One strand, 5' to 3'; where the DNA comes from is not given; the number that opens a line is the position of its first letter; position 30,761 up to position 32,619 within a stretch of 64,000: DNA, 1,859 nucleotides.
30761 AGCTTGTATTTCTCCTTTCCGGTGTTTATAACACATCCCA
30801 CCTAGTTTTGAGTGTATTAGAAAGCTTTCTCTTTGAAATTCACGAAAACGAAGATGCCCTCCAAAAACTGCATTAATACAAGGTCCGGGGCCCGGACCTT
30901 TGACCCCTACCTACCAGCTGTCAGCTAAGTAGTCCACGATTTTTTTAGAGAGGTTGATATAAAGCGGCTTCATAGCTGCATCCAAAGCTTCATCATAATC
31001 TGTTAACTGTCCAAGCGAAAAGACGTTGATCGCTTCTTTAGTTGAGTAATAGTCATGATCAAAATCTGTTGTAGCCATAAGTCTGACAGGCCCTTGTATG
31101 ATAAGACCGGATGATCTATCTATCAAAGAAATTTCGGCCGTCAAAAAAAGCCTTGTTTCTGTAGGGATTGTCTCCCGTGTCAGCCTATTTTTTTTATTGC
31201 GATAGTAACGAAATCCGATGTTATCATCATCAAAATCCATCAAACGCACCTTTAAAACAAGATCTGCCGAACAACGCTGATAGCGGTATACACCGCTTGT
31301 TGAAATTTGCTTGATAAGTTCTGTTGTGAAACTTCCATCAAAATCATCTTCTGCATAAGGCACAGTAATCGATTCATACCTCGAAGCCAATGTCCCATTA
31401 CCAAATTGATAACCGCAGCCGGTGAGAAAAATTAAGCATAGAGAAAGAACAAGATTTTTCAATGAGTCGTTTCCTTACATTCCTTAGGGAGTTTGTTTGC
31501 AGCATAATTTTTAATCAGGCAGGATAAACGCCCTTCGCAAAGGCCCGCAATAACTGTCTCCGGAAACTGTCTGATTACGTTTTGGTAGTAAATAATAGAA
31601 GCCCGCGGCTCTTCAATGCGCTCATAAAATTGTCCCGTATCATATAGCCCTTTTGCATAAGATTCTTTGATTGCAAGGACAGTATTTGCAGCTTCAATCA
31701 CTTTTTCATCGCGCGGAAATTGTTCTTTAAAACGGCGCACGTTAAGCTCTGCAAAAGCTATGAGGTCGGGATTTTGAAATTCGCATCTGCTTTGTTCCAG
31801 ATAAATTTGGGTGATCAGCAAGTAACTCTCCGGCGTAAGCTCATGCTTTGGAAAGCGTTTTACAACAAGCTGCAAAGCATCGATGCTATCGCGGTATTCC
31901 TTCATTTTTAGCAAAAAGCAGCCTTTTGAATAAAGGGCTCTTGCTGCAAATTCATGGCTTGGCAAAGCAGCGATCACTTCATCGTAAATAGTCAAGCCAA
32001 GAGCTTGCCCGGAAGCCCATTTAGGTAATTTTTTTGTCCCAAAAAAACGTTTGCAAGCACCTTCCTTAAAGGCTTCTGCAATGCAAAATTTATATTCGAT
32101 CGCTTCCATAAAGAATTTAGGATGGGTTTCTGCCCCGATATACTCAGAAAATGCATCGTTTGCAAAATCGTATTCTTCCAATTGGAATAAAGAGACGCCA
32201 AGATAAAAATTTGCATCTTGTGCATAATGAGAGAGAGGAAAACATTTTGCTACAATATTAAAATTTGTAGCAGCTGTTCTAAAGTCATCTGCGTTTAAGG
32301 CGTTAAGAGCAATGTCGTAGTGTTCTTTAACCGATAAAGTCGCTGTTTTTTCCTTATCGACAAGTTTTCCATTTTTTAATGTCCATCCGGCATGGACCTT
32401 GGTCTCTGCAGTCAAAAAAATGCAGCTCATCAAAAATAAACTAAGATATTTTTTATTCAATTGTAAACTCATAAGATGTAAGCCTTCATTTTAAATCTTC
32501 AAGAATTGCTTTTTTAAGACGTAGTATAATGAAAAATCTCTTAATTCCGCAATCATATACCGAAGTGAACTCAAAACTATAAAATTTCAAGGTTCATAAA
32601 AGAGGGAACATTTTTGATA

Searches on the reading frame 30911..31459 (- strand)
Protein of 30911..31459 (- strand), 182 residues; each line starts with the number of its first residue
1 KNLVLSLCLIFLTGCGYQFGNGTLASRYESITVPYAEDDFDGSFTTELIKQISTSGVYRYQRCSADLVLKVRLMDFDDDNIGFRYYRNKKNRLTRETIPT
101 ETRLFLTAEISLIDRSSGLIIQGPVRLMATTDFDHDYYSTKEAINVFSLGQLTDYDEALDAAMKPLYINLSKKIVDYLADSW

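Call 53: search_protein_families(library=pfam, proteins=[window:30911-31459:-], max_evalue=0.5)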
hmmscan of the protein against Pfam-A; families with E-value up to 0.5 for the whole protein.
window:30911-31459:- (182 aa): 2 families
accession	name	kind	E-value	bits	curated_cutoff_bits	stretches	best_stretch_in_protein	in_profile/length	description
PF04390.17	LptE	-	2.8e-05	25.2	23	1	29-174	2-114/118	Lipopolysaccharide-assembly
PF03827.18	Orexin_rec2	-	0.05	14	25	1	88-117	3-32/57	Orexin receptor type 2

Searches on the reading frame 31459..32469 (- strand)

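Call 41: search_protein_families(library=pfam, proteins=[window:31459-32469:-], max_evalue=0.0001)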
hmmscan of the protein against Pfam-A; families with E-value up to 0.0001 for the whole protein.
window:31459-32469:- (336 aa): 6 families
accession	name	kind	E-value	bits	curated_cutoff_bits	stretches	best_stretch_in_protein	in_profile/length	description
PF13525.12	YfiO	-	4.4e-14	53.2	25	1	46-113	4-71/203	Outer membrane lipoprotein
PF07719.23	TPR_2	-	4.5e-09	36.2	27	0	176-209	1-34/34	Tetratricopeptide repeat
PF13174.12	TPR_6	-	5e-09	36.7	26.3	0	178-208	2-32/33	Tetratricopeptide repeat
PF00515.34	TPR_1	-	3.1e-07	30.4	27.8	0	176-209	1-34/34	Tetratricopeptide repeat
PF13432.12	TPR_16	-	4.7e-07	30.6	32.7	0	51-112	1-59/65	Tetratricopeptide repeat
PF13512.12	TPR_18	-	4.2e-06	27.4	21.9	0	40-176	3-139/145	Tetratricopeptide repeat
